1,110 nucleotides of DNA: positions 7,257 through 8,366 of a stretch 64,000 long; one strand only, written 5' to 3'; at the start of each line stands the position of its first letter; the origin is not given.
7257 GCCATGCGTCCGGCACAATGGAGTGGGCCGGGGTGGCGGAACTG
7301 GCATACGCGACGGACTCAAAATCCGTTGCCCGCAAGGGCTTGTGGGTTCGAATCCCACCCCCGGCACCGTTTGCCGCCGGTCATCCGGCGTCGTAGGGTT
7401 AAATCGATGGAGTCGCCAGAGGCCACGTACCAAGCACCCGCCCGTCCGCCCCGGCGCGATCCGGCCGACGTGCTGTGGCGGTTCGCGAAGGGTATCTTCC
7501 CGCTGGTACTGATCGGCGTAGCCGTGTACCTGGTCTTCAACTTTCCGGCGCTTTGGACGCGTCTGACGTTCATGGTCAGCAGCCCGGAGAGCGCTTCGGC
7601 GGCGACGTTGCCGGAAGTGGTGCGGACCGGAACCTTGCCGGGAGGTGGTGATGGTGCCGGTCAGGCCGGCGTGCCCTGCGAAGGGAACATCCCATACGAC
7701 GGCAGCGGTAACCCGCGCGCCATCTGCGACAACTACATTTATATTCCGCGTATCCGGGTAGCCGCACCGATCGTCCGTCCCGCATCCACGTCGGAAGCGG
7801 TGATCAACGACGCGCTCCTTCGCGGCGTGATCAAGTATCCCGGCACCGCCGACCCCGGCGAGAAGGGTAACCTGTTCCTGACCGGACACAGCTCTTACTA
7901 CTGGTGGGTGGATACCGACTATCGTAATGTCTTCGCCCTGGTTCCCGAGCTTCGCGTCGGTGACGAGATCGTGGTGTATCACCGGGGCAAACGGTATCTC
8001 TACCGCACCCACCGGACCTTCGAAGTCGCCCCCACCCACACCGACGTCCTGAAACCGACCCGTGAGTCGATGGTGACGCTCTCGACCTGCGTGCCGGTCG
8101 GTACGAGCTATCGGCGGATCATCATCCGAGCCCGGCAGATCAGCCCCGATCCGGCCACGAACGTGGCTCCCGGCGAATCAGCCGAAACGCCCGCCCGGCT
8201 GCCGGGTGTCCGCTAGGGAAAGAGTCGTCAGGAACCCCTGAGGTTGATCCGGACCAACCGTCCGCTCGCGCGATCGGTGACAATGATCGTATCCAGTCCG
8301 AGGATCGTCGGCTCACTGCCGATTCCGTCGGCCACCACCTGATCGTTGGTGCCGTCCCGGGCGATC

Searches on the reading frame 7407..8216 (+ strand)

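Call 53: search_protein_families(library=ncbifam, proteins=[window:7407-8216:+], max_evalue=0.001)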
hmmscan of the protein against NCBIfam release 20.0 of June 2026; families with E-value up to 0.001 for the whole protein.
window:7407-8216:+ (269 aa): 6 families
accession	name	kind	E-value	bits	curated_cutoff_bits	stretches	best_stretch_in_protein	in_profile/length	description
NF033747.1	class_E_sortase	subfamily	2.9e-16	60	160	1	111-243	74-204/211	class E sortase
NF058671.1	sortase_SrtD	exception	5e-13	49.1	140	1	112-243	68-186/187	class D sortase, LPxTATN-specific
NF033745.1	class_C_sortase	subfamily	5.3e-13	49.2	160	1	110-243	95-219/220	class C sortase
NF033746.1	class_D_sortase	subfamily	3.2e-12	46.4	165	1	111-245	13-134/135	class D sortase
TIGR01076.1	sortase_fam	subfamily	3.6e-11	43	39.35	1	110-246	2-129/136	sortase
NF033748.1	class_F_sortase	subfamily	0.00097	18.8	166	0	111-197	14-98/155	class F sortase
